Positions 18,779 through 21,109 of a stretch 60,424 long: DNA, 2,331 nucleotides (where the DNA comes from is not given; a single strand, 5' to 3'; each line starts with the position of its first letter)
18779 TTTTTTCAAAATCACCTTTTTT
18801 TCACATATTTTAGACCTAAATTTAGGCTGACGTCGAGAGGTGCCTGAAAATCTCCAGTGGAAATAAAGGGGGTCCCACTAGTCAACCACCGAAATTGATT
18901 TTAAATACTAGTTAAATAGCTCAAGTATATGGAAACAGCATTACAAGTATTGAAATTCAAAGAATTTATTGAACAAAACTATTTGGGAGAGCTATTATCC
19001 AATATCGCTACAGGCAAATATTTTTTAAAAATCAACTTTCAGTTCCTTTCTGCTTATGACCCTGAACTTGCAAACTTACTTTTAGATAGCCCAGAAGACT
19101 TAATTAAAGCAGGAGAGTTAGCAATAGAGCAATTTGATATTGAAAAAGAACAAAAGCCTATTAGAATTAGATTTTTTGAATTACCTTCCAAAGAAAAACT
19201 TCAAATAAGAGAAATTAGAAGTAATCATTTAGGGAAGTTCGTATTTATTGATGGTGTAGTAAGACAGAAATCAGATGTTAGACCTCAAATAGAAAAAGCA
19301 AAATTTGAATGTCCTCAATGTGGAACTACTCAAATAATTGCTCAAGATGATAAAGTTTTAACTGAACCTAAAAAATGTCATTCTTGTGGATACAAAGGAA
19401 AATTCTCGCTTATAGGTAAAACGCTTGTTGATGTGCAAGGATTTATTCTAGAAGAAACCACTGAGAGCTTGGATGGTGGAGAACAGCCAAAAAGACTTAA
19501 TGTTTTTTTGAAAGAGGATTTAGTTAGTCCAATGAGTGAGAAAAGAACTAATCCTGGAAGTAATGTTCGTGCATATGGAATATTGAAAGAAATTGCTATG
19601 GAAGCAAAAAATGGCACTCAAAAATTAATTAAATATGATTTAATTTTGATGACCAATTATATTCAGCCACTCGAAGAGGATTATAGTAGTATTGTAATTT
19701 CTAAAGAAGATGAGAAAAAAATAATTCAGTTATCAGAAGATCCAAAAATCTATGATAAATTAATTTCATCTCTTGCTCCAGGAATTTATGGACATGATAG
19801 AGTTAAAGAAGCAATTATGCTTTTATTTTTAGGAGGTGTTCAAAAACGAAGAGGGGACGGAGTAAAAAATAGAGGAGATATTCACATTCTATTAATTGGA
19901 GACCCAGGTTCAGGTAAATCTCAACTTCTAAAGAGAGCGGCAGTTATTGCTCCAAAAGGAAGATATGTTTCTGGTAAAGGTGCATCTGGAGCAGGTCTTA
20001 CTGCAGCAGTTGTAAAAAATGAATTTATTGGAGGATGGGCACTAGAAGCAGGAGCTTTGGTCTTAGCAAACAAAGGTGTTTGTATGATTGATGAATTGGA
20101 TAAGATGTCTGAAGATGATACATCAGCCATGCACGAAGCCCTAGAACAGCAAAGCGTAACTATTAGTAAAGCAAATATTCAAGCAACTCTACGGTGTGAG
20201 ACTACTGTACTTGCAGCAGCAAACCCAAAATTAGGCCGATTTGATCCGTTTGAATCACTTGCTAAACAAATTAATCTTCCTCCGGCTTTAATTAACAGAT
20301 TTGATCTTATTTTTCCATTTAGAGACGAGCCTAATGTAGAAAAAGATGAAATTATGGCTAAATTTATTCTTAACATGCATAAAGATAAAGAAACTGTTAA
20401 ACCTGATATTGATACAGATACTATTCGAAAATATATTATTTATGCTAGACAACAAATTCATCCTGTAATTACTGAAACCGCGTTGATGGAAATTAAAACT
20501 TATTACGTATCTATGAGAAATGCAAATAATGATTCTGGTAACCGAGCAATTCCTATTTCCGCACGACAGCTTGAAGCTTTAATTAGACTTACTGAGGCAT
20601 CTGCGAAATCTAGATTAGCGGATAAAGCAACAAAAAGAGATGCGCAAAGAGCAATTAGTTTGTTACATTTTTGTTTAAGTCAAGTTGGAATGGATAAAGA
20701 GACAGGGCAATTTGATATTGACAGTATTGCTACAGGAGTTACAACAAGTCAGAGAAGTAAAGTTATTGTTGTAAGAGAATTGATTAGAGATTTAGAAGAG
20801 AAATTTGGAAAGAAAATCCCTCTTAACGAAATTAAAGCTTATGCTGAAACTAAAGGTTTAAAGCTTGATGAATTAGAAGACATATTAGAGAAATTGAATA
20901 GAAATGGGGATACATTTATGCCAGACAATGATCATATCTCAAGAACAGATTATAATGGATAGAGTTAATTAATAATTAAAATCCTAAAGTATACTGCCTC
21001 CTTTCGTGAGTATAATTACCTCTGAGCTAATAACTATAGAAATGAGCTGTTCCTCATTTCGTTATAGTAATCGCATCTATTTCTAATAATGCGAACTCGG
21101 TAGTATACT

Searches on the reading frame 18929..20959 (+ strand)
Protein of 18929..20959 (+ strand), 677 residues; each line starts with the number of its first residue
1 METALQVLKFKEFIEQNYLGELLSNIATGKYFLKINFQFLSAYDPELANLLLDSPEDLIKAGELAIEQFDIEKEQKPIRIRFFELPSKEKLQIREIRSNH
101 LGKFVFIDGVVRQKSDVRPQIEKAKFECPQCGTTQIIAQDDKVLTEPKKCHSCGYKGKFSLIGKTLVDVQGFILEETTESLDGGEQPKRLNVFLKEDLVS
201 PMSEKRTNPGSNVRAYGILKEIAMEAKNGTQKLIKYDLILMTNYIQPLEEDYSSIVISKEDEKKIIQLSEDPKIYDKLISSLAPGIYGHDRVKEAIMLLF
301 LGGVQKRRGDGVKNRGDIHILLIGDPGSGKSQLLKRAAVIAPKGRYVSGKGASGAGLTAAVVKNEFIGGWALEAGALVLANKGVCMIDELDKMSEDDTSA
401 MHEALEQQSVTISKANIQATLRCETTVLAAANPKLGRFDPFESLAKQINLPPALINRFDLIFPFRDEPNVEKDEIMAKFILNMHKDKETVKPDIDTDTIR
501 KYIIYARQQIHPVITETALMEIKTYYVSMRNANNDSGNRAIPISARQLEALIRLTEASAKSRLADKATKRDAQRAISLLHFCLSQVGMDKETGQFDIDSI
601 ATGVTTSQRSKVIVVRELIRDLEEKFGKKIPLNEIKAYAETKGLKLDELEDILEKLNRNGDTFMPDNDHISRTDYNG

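Call 78: search_protein_families(library=pfam, proteins=[window:18929-20959:+], max_evalue=0.0001)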
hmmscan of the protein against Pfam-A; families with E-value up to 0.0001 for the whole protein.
window:18929-20959:+ (677 aa): 6 families
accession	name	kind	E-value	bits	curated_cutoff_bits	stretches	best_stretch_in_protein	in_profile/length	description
PF00493.29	MCM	-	5.5e-89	297.5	23.3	1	261-484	1-224/224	MCM P-loop domain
PF17855.7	MCM_lid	-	1e-25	90.5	27.4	1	498-581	2-85/87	MCM AAA-lid domain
PF17207.9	MCM_OB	-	1.6e-21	76.8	24.8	1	92-220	1-123/126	MCM OB domain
PF01078.27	Mg_chelatase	-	1.8e-13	50.8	20.3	1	368-433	93-158/207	Magnesium chelatase, subunit ChlI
PF14551.11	MCM_N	-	2.5e-07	31.5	24.9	1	9-82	3-93/95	MCM N-terminal domain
PF07728.20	AAA_5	-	3.8e-07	30.6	22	1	319-434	1-124/139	AAA domain (dynein-related subfamily)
